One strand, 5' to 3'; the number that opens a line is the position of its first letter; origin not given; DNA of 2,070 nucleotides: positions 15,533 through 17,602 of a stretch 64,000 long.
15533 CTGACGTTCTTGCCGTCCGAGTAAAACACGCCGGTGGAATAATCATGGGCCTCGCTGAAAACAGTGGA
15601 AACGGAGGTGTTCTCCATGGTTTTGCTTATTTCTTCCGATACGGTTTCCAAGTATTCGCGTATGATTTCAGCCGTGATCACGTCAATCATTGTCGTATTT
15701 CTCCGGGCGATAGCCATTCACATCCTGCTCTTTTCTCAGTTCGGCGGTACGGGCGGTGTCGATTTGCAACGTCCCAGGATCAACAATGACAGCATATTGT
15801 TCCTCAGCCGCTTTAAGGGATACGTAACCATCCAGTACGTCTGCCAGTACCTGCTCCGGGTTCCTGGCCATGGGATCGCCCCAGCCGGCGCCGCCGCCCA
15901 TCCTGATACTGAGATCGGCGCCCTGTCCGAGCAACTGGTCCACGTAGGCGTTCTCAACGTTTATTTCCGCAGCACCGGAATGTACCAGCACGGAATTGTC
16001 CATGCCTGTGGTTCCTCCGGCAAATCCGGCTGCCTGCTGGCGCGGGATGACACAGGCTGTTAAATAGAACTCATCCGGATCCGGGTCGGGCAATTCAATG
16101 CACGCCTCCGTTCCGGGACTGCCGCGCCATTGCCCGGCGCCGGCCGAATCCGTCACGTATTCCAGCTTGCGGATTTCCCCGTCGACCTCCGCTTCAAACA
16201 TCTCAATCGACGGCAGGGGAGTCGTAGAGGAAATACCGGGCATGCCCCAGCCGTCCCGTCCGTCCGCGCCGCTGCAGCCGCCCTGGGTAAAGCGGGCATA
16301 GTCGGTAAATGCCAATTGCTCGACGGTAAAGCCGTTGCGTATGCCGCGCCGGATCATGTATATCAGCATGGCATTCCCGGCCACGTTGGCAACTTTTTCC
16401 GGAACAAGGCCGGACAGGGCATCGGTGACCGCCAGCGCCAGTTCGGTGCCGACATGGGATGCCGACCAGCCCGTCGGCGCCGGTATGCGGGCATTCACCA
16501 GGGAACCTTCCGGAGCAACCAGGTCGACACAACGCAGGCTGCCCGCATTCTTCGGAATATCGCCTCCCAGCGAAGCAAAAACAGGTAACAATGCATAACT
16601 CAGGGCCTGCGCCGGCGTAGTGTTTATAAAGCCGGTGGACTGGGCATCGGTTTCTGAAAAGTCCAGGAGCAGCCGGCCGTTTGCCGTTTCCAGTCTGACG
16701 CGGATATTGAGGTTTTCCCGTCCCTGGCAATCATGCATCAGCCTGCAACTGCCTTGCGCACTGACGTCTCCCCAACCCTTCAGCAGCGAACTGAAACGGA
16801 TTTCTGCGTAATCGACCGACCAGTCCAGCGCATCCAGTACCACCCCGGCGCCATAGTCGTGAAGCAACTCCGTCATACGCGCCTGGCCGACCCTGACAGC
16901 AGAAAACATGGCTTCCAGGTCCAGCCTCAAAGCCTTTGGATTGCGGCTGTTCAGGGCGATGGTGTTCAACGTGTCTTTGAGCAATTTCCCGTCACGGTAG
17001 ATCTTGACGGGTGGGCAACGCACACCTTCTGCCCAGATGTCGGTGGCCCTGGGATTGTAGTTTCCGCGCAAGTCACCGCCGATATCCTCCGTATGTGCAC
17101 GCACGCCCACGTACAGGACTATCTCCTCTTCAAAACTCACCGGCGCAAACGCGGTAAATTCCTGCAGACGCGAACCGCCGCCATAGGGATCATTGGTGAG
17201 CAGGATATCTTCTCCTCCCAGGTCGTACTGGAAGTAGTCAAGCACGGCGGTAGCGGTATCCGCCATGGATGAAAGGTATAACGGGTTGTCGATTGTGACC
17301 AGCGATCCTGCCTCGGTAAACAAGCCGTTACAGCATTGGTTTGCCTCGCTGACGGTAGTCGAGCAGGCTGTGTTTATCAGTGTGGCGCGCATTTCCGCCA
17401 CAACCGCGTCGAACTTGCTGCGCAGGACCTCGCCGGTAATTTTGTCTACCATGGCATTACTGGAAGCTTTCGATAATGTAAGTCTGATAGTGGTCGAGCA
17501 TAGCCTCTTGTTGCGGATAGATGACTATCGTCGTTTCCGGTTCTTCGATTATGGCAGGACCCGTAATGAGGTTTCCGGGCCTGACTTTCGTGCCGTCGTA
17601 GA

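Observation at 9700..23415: TonB-receptor-linked operon encoding a three-subunit hydantoinase-family enzyme (HyuA + two tandem HyuB paralogs) with RidA and a lactonase-like hydrolase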

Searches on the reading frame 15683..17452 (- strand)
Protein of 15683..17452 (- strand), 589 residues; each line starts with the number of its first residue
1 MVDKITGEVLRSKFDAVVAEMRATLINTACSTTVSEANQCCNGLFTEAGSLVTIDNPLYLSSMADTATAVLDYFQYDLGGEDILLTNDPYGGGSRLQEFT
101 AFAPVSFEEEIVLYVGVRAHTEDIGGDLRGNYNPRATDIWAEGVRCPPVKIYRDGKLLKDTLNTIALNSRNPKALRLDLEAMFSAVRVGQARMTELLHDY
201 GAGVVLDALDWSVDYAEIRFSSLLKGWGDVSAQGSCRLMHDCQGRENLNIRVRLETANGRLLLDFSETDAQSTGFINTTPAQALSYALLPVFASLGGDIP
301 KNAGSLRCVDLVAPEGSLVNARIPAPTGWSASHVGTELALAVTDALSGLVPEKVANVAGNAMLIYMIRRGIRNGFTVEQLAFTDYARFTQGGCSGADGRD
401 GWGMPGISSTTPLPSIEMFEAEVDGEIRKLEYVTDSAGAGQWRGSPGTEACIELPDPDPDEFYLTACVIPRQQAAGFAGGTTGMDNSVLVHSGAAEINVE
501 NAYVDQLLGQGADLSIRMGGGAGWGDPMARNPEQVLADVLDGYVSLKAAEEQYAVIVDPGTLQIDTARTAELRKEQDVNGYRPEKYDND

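Call 3: search_protein_families(library=pfam, proteins=[window:15683-17452:-])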
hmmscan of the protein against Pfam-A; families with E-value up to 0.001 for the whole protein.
window:15683-17452:- (589 aa): 1 family
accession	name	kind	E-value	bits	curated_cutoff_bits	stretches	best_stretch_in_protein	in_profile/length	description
PF02538.19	Hydantoinase_B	-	1.2e-110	370.9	26.8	1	3-527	1-519/519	Hydantoinase B/oxoprolinase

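Call 5: search_protein_families(library=ncbifam, proteins=[window:15683-17452:-])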
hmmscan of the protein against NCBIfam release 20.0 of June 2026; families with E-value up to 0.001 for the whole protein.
window:15683-17452:- (589 aa): 2 families
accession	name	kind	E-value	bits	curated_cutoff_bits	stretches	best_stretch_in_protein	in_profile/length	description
NF050157.1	CapLactmsBetCapB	equivalog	3.9e-71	240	1000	1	2-574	1-576/577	caprolactamase subunit beta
NF042976.1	AcphenoCarb_ApcD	equivalog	7.5e-27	93.9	1500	2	43-449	69-484/685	acetophenone carboxylase subunit delta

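Call 6: search_solved_structures(query=window:15683-17452:-, max_evalue=0.001)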
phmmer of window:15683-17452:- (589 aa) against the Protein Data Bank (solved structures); distinct sequences matched with E-value up to 0.001: 5.
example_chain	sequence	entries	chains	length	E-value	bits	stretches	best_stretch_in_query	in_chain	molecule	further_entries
6yra_B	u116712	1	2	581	9.4e-56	192.8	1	2-570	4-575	Hydantoinase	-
7hk5_A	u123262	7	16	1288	8.5e-42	146.7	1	9-574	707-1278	N-methylhydantoinase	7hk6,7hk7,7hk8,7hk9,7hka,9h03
5l9w_A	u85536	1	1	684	1.6e-25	93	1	30-452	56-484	Acetophenone carboxylase delta subunit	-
5svb_A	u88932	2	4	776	2.2e-08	36.4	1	513-573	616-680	Acetone carboxylase alpha subunit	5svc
5m45_A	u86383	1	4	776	3.5e-08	35.7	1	513-571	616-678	Acetone carboxylase alpha subunit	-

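Call 8: find_homologous_proteins(query=window:15683-17452:-, max_evalue=1e-20)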
Query window:15683-17452:- (589 aa): 172 proteins with E <= 1e-20 among 8000 candidates; the best 120 are listed.
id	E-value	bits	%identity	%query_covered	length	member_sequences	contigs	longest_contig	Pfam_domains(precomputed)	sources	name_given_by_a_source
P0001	0.0e+0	1245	93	100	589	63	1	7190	PF02538.20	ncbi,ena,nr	ncbi:MAG: hydantoinase B/oxoprolinase family protein [Gammaproteobacteria bacterium]|nr:hydantoinase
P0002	0.0e+0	1154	85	100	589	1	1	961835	PF02538.20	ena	-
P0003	0.0e+0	1154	85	100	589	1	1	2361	PF02538.20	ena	-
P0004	0.0e+0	1141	85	100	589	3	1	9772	PF02538.20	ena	-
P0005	0.0e+0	1137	84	100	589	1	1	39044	PF02538.20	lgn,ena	-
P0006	0.0e+0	1135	86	98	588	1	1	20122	PF02538.20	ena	-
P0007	0.0e+0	1110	83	100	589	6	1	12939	PF02538.20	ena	-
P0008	0.0e+0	1094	82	100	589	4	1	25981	PF02538.20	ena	-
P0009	0.0e+0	1090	81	100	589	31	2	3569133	PF02538.20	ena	-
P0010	0.0e+0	1082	80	100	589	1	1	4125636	PF02538.20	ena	-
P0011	1.6e-297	1006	74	98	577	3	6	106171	PF02538.20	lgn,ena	-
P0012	6.4e-297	1004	75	98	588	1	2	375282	PF02538.20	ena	-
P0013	6.7e-289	978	71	98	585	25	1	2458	PF02538.20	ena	-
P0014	2.8e-288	975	71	98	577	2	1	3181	PF02538.20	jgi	-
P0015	6.1e-285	964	71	98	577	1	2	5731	PF02538.20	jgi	jgi:N-methylhydantoinase B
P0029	7.8e-188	644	50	97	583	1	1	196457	PF02538.20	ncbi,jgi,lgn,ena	jgi:N-methylhydantoinase B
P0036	2.2e-180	619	49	97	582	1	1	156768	PF02538.20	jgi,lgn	jgi:N-methylhydantoinase B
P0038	6.2e-179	614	49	98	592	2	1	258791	PF02538.20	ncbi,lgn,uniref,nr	ncbi:Acetophenone carboxylase delta subunit [Paraburkholderia domus]|uniref:hydantoinase B/oxoprolin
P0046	1.2e-165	571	46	97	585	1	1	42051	PF02538.20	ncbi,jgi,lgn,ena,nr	ncbi:MAG TPA: hydantoinase B/oxoprolinase family protein [Candidatus Binataceae bacterium]|nr:hydant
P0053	3.2e-150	520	46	98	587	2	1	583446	PF02538.20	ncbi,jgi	jgi:N-methylhydantoinase B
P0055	1.9e-147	510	44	97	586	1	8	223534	PF02538.20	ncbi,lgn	-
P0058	6.9e-127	443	42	94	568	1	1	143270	PF02538.20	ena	-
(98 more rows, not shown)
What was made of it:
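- The family includes carboxylases, and sources label one B' ortholog 'acetophenone carboxylase delta subunit' (call 8).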

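Call 10: find_related_loci(query=A1, collection=genome_contigs, flank=10000)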
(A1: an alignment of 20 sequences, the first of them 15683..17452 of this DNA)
Query A1 (589 aa) in genome_contigs; peptide patterns used: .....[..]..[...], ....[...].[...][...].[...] (x = any residue, [..] = any of these).
133 stretches matched a pattern; 111 encode a relative of the query (tblastn E <= 1e-3); the best 80 are kept; 78 distinct loci.
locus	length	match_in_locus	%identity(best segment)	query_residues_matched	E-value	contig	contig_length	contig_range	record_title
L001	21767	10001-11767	97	1-589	0e+0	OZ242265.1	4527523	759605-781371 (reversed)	MAG: Gammaproteobacteria bacterium isolate e770b403-878d-4ab6-9ba2-f911db374a53 genome assembly, chromosome: 1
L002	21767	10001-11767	96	1-589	0e+0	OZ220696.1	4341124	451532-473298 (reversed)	MAG: Gammaproteobacteria bacterium isolate 0e11e2d6-1b48-4829-982c-b9eef2b3ec67 genome assembly, chromosome: 1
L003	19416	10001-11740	97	1-580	0e+0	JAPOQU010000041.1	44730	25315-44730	MAG: Gammaproteobacteria bacterium isolate APA_bin_93 c_000000226837, whole genome shotgun sequence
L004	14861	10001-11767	93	1-589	0e+0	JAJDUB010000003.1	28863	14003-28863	MAG: Gammaproteobacteria bacterium isolate jk18x1bzbins.61 k141_1110970, whole genome shotgun sequence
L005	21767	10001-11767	93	1-589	0e+0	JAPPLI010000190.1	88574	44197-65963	MAG: Gammaproteobacteria bacterium isolate RHO3_bin_19 NODE_618_length_88574_cov_52.795208, whole genome shotgun sequenc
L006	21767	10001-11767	90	1-589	0e+0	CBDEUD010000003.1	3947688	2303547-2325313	MAG: Gammaproteobacteria bacterium isolate 6e6111ba-c27c-4040-81f0-885b4b8a4f34 genome assembly, contig: contig_3, whole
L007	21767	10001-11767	93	1-589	0e+0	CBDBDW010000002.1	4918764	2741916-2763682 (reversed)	MAG: Gammaproteobacteria bacterium isolate 554e3a7e-5989-4f2a-9094-f6ca052332fc genome assembly, contig: contig_2, whole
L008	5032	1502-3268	85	1-589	0e+0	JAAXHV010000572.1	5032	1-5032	MAG: Gammaproteobacteria bacterium isolate Plut_88898 unfiltered_Plut_88898_genomic_contig_1152056, whole genome shotgun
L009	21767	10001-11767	92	1-589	0e+0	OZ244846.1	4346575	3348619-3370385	MAG: Gammaproteobacteria bacterium isolate c4b6e239-c71f-4241-b0b0-6ad111843a63 genome assembly, chromosome: 1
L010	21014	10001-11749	70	1-583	0e+0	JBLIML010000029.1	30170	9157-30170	MAG: Planctomycetota bacterium isolate 3300053785_88 Ga0535658_0002732, whole genome shotgun sequence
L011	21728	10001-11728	56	3-577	0e+0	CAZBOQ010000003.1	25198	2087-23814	MAG TPA_asm: uncultured Gammaproteobacteria bacterium isolate SRP092796_co1_752 genome assembly, contig: k141_3473194, w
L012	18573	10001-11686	49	2-565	0e+0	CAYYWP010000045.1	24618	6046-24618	MAG TPA_asm: uncultured Candidatus Binatia bacterium isolate SRP237561_co1_359 genome assembly, contig: NODE_3167_length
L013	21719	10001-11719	48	3-573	9e-175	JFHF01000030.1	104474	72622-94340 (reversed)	Caballeronia jiangsuensis strain MP-1 contig30, whole genome shotgun sequence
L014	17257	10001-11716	48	3-573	2e-172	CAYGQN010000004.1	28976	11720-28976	MAG TPA_asm: uncultured Gammaproteobacteria bacterium isolate ERP117304_co3_111 genome assembly, contig: NODE_2357_lengt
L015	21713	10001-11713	46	5-575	2e-168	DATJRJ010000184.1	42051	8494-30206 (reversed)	MAG TPA_asm: Candidatus Binataceae bacterium isolate SMAG_U14964 k141_3436574, whole genome shotgun sequence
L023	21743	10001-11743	33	1-573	2e-87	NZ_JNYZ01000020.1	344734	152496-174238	Amycolatopsis jejuensis strain NRRL B-24427 contig20.1, whole genome shotgun sequence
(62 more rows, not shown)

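Call 15: search_solved_structures(query=window:15683-17452:-, max_evalue=1e-40, show_alignments=2)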
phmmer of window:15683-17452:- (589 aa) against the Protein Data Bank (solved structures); distinct sequences matched with E-value up to 1e-40: 2.
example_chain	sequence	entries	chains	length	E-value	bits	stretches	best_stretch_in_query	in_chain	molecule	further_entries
6yra_B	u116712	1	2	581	9.4e-56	192.8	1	2-570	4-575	Hydantoinase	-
7hk5_A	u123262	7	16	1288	8.5e-42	146.7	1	9-574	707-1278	N-methylhydantoinase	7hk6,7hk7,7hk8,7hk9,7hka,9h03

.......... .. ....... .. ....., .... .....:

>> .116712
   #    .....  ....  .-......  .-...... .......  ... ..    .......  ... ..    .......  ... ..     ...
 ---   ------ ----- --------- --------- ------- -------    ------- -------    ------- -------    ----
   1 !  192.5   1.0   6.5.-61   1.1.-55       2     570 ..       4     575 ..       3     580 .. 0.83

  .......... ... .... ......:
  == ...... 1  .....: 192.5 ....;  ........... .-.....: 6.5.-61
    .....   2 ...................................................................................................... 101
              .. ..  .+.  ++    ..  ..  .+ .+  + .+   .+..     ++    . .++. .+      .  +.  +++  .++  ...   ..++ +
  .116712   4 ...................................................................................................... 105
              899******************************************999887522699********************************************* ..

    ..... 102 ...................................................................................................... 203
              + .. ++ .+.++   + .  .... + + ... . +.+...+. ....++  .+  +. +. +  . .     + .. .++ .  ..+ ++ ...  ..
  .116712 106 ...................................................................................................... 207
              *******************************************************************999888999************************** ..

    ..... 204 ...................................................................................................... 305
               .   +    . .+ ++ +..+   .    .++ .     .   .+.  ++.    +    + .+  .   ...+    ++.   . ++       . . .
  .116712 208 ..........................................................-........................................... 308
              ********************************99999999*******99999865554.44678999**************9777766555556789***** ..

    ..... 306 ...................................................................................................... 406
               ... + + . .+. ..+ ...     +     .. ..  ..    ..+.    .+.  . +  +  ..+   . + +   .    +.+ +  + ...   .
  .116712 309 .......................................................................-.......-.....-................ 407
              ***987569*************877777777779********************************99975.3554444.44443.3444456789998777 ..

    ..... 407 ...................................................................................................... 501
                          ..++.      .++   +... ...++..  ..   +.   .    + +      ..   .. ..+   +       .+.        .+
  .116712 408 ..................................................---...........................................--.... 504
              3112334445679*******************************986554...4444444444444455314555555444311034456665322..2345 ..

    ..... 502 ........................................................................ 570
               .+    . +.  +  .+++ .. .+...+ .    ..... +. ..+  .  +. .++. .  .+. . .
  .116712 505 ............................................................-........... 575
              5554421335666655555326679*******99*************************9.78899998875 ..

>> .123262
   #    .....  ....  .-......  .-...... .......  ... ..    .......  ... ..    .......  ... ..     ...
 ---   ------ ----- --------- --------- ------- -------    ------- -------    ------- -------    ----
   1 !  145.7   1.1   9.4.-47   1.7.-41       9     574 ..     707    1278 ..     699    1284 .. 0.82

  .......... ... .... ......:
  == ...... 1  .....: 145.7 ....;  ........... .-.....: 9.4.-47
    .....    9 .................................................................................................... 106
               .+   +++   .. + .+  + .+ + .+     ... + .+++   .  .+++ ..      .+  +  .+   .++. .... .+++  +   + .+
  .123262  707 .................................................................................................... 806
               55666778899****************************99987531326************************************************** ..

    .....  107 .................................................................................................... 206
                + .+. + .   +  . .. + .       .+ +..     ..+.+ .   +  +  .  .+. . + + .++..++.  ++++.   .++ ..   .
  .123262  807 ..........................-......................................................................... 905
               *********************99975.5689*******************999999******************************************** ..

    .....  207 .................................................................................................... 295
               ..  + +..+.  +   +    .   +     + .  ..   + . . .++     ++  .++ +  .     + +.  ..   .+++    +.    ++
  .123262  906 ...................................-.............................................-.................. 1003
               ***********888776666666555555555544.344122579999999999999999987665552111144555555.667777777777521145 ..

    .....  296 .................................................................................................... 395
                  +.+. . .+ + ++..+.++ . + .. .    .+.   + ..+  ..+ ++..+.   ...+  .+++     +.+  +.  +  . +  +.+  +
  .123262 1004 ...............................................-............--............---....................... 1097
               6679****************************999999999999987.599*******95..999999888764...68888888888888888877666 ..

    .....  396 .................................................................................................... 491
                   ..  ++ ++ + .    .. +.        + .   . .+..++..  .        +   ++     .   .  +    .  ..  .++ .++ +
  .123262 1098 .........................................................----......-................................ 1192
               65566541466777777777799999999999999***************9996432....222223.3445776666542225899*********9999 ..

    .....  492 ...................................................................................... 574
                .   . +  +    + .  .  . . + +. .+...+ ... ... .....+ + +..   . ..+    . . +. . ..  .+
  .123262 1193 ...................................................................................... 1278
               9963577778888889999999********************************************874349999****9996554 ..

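Call 17: find_encoding_contigs(protein=P0038, flank=10000, max_places=2)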
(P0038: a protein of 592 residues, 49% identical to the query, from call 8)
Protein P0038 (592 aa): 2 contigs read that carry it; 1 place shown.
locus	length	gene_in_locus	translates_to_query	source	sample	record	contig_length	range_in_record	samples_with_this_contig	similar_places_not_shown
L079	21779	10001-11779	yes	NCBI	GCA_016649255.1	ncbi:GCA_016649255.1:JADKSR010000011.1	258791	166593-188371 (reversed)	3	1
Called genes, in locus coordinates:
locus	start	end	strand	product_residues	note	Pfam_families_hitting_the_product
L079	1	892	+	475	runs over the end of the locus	PF00171:Aldedh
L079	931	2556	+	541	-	PF00501:AMP-binding, PF13193:AMP-binding_C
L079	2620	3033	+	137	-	PF04828:GFA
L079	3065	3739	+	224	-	PF00926:DHBP_synthase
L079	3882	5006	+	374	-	PF13609:Porin_4, PF13505:OMP_b-brl (weak)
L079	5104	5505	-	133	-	-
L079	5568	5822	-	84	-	-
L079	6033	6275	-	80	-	-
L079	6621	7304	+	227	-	PF00440:TetR_N (weak)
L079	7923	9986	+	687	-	PF05378:Hydant_A_N, PF01968:Hydantoinase_A, PF19278:Hydant_A_C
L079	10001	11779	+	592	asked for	PF02538:Hydantoinase_B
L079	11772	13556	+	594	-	PF02538:Hydantoinase_B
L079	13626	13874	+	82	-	-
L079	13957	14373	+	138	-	PF01042:Ribonuc_L-PSP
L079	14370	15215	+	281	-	PF00561:Abhydrolase_1, PF12146:Hydrolase_4, PF12697:Abhydrolase_6, PF03096:Ndr (weak)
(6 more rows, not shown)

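Call 18: find_encoding_contigs(protein=P0053, flank=10000, max_places=2)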
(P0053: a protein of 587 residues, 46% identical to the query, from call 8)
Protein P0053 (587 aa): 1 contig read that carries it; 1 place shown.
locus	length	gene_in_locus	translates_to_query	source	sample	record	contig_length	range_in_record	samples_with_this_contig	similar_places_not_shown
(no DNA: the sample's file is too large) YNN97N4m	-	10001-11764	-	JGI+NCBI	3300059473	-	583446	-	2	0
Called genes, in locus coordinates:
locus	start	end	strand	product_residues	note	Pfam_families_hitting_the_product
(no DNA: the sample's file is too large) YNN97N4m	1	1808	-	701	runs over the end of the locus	PF05378:Hydant_A_N, PF01968:Hydantoinase_A, PF19278:Hydant_A_C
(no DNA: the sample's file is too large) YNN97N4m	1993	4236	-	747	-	PF07715:Plug, PF00593:TonB_dep_Rec_b-barrel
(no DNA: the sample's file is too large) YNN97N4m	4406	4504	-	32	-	-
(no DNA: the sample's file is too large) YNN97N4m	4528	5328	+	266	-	PF23441:SDR (weak), PF00106:adh_short, PF08659:KR, PF13561:adh_short_C2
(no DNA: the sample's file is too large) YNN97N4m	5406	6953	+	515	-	PF01979:Amidohydro_1, PF07969:Amidohydro_3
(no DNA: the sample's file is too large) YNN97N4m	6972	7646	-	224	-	PF00440:TetR_N, PF16859:TetR_C_11, PF14246:TetR_C_7 (weak)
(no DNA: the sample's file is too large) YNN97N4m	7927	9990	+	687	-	PF05378:Hydant_A_N, PF01968:Hydantoinase_A, PF19278:Hydant_A_C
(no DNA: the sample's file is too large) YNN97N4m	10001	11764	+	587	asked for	PF02538:Hydantoinase_B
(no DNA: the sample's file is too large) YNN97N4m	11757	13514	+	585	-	PF02538:Hydantoinase_B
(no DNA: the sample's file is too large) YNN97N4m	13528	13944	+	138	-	PF01042:Ribonuc_L-PSP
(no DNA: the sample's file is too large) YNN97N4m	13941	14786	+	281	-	PF00561:Abhydrolase_1, PF12146:Hydrolase_4, PF12697:Abhydrolase_6, PF03959:FSH1 (weak)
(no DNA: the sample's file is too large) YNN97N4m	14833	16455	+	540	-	PF00501:AMP-binding, PF13193:AMP-binding_C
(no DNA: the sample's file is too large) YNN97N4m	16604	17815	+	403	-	PF07690:MFS_1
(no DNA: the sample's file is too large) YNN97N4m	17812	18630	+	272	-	PF00106:adh_short, PF08659:KR, PF13561:adh_short_C2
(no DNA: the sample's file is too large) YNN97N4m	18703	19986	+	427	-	PF00202:Aminotran_3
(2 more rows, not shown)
